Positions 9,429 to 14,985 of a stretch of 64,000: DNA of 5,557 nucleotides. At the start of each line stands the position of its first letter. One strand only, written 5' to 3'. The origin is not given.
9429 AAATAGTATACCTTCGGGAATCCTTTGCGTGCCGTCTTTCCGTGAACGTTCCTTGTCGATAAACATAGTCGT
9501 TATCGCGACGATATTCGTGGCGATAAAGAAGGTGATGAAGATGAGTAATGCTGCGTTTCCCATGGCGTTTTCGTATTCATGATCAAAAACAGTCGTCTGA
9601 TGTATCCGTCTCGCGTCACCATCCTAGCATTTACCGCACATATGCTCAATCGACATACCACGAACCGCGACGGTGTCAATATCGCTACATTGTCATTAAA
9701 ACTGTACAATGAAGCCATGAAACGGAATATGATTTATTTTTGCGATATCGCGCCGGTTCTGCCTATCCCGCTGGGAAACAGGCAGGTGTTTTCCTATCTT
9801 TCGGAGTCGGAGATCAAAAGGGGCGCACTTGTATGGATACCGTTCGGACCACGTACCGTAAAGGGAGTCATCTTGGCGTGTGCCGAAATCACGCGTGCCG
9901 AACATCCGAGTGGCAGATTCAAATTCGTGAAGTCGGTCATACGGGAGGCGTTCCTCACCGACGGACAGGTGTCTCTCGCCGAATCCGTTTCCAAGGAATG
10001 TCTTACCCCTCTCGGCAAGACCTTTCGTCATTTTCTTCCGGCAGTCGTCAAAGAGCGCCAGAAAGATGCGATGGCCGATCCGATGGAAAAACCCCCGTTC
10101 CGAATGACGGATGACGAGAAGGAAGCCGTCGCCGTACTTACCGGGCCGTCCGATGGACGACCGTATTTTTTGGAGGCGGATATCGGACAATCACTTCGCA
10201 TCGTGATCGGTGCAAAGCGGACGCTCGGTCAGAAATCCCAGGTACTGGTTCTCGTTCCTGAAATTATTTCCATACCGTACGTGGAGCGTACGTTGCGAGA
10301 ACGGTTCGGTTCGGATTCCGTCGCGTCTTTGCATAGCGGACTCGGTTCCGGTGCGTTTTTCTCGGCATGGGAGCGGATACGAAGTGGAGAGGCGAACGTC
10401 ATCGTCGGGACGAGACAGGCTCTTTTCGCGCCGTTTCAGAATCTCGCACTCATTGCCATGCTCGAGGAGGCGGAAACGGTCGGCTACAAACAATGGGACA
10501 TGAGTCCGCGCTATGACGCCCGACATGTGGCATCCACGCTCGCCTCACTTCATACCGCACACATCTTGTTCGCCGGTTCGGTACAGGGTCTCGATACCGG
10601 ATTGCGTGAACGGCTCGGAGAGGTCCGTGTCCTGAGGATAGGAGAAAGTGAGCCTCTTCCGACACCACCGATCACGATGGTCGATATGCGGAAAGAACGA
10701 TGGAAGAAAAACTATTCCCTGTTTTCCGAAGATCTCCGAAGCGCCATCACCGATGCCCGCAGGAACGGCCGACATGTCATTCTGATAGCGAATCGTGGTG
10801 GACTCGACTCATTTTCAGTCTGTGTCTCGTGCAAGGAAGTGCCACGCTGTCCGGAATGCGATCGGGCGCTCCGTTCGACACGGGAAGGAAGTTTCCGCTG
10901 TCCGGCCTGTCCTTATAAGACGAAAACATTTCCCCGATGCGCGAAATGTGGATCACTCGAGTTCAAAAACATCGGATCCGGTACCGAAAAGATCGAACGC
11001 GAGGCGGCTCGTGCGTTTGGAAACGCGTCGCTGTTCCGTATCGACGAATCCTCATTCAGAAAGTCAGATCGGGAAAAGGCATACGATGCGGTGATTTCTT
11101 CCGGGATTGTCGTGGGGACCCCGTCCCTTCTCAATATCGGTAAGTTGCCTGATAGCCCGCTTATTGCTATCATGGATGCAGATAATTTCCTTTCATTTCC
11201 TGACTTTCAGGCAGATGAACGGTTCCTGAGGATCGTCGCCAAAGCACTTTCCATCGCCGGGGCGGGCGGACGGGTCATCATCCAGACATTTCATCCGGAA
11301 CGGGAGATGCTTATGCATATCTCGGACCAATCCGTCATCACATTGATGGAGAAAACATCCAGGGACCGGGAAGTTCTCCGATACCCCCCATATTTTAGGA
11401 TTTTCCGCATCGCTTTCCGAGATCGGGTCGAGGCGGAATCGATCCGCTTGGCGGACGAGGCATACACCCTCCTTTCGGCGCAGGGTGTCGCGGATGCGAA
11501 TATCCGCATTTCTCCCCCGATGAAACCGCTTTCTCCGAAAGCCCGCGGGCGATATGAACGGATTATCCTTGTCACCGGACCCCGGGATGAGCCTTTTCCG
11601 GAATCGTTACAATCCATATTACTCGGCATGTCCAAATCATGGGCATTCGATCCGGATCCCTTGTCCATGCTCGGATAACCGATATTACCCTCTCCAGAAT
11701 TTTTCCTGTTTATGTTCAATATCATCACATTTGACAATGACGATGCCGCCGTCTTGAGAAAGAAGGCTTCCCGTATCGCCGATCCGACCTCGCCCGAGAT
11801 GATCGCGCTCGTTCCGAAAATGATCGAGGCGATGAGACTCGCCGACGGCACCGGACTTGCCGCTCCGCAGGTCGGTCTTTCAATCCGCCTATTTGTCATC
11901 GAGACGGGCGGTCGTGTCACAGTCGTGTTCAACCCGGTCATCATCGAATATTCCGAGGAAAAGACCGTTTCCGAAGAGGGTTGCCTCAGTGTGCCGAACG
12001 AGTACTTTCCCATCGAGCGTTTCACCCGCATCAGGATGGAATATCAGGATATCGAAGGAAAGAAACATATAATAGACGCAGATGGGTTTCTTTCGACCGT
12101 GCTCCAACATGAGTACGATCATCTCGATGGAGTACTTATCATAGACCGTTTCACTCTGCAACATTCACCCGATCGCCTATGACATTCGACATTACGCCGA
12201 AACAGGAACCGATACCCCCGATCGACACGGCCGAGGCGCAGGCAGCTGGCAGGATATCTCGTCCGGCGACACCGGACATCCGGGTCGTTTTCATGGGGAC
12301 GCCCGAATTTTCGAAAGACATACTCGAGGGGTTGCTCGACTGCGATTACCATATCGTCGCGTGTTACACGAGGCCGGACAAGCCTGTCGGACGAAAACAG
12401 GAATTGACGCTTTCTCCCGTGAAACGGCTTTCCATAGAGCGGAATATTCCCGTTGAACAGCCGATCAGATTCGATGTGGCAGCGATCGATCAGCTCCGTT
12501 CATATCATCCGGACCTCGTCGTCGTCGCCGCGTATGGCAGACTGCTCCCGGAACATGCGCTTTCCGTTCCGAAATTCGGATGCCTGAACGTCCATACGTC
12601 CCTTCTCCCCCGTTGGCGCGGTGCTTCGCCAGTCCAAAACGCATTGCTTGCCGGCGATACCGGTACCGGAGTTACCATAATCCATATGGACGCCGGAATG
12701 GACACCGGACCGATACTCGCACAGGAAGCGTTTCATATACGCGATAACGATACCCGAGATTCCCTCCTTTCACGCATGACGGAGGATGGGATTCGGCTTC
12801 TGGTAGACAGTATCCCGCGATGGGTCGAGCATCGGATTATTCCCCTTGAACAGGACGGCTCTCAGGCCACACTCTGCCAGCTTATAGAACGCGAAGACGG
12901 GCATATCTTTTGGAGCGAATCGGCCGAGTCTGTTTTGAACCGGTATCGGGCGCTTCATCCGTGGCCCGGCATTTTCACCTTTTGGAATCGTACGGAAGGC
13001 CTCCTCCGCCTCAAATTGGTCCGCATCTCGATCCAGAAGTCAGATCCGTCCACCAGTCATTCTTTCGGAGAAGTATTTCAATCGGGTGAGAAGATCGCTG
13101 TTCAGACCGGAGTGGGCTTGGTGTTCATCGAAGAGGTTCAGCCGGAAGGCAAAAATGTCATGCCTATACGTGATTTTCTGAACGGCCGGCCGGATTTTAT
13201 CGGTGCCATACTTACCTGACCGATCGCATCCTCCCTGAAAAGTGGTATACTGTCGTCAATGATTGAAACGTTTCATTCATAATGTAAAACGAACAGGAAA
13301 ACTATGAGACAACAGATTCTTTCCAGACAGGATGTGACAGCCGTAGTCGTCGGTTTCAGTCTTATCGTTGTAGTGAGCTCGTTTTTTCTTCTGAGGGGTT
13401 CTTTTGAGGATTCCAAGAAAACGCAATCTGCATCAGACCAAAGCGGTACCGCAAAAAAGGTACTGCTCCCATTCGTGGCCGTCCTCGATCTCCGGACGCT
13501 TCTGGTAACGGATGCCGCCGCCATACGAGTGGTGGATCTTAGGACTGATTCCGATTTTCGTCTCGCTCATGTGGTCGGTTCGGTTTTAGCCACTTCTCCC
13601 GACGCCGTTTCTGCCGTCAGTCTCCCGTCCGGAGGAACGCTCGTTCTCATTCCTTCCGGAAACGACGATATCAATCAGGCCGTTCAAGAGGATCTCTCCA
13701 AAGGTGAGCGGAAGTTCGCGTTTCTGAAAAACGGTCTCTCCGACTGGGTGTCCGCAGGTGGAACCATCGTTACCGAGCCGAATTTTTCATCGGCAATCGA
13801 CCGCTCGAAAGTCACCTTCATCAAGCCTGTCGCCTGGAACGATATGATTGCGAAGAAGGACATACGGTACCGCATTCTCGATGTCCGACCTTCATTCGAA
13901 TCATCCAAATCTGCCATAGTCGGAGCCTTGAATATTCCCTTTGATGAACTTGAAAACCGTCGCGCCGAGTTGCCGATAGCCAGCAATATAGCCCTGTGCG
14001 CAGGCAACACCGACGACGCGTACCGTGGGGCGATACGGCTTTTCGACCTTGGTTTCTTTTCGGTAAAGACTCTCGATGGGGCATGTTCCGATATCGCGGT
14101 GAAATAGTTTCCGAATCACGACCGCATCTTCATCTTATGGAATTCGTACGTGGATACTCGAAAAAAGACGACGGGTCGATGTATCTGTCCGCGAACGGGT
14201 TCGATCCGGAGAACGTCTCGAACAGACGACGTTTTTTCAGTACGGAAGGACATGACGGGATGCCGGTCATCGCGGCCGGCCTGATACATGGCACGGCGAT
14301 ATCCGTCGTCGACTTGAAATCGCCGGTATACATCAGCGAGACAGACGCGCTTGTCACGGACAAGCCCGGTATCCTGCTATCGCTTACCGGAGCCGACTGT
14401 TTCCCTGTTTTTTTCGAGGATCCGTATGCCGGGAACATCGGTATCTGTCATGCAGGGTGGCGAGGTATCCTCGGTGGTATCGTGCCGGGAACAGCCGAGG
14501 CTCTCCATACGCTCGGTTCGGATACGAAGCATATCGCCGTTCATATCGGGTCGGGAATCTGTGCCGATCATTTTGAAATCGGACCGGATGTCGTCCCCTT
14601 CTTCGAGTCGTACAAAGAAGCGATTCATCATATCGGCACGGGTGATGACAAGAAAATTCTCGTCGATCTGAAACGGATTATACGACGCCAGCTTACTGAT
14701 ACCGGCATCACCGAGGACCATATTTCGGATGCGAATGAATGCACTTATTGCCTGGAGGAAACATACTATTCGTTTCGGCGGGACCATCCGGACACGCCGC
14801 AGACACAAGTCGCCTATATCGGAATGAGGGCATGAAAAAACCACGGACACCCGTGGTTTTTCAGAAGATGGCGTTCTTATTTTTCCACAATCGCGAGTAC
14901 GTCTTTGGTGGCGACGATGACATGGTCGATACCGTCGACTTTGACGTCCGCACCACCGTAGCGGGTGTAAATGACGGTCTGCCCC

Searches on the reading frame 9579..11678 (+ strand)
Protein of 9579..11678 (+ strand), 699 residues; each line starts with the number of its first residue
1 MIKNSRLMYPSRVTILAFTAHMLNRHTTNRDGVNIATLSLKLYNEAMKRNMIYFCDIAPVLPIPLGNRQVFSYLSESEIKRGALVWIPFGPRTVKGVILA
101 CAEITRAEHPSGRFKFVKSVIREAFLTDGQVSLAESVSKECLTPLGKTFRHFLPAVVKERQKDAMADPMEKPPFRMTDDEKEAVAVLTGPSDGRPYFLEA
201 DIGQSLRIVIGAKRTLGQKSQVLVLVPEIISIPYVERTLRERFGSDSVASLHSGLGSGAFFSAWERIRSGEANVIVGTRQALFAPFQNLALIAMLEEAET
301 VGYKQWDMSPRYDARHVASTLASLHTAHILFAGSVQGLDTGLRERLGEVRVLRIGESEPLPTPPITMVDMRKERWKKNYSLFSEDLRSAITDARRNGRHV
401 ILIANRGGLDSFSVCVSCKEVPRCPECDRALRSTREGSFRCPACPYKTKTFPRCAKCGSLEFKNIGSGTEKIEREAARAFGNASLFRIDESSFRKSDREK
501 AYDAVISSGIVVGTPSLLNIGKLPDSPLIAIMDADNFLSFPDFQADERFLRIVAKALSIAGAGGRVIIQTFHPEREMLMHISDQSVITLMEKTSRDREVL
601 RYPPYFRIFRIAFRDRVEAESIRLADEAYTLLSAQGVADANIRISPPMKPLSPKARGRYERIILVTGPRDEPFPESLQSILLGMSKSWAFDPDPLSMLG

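Call 66: search_protein_families(library=pfam, proteins=[window:9579-11678:+], max_evalue=0.001)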
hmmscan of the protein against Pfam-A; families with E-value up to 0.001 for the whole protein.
window:9579-11678:+ (699 aa): 2 families
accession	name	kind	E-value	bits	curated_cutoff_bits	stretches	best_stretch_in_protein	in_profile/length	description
PF17764.6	PriA_3primeBD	-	1.9e-12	47.3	22.7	1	61-154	4-96/96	3'DNA-binding domain (3'BD)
PF18074.6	PriA_C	-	7.5e-06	27.1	26.9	1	604-694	1-95/95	Primosomal protein N C-terminal domain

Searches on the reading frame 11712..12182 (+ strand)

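Call 101: search_protein_families(library=pfam, proteins=[window:11712-12182:+], max_evalue=0.0001)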
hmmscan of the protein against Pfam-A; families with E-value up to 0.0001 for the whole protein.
window:11712-12182:+ (156 aa): 1 family
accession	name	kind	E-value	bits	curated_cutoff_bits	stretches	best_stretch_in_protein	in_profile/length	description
PF01327.26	Pep_deformylase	-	8.6e-45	152.6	22.8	1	4-148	4-151/156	Polypeptide deformylase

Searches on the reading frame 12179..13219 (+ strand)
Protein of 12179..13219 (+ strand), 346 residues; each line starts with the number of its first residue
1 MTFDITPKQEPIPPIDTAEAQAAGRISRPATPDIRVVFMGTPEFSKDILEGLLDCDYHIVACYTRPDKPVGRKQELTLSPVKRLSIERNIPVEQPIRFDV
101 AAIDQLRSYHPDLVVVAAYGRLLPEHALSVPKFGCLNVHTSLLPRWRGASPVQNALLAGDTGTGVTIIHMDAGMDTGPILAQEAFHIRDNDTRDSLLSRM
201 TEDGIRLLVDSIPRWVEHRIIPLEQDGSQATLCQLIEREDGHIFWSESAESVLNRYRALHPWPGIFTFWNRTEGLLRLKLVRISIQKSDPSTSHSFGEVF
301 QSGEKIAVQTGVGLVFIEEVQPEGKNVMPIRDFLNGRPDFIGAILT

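Call 101: search_protein_families(library=pfam, proteins=[window:12179-13219:+], max_evalue=0.0001)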
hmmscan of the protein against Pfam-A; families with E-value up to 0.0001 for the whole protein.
window:12179-13219:+ (346 aa): 2 families
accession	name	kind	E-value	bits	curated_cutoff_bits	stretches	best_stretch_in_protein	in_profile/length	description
PF00551.24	Formyl_trans_N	-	7.6e-42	143.5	26.1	1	35-210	2-179/181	Formyl transferase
PF02911.23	Formyl_trans_C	-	5.2e-22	78.4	21.1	1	236-337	2-99/100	Formyl transferase, C-terminal domain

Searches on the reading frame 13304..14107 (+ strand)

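Call 102: search_protein_families(library=pfam, proteins=[window:13304-14107:+], max_evalue=0.0001)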
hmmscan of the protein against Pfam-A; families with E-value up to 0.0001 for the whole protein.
window:13304-14107:+ (267 aa): 1 family
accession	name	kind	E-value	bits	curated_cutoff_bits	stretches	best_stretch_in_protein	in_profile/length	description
PF00581.25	Rhodanese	-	3.8e-12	47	22.2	1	180-263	7-98/102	Rhodanese-like domain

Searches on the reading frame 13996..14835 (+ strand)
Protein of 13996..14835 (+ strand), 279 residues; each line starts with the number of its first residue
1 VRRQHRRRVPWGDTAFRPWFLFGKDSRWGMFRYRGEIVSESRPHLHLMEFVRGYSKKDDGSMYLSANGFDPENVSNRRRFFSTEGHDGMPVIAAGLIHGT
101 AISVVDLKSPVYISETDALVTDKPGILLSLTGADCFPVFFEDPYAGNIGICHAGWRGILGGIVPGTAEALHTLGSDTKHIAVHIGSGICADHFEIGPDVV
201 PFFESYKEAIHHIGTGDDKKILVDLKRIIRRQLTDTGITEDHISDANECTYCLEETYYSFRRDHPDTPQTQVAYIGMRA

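Call 102: search_protein_families(library=pfam, proteins=[window:13996-14835:+], max_evalue=0.0001)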
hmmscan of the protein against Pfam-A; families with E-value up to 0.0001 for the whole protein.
window:13996-14835:+ (279 aa): 1 family
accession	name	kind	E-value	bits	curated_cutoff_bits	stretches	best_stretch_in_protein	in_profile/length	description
PF02578.20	Cu-oxidase_4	-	4.1e-49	167.6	22.9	1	68-265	22-228/238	Multi-copper polyphenol oxidoreductase laccase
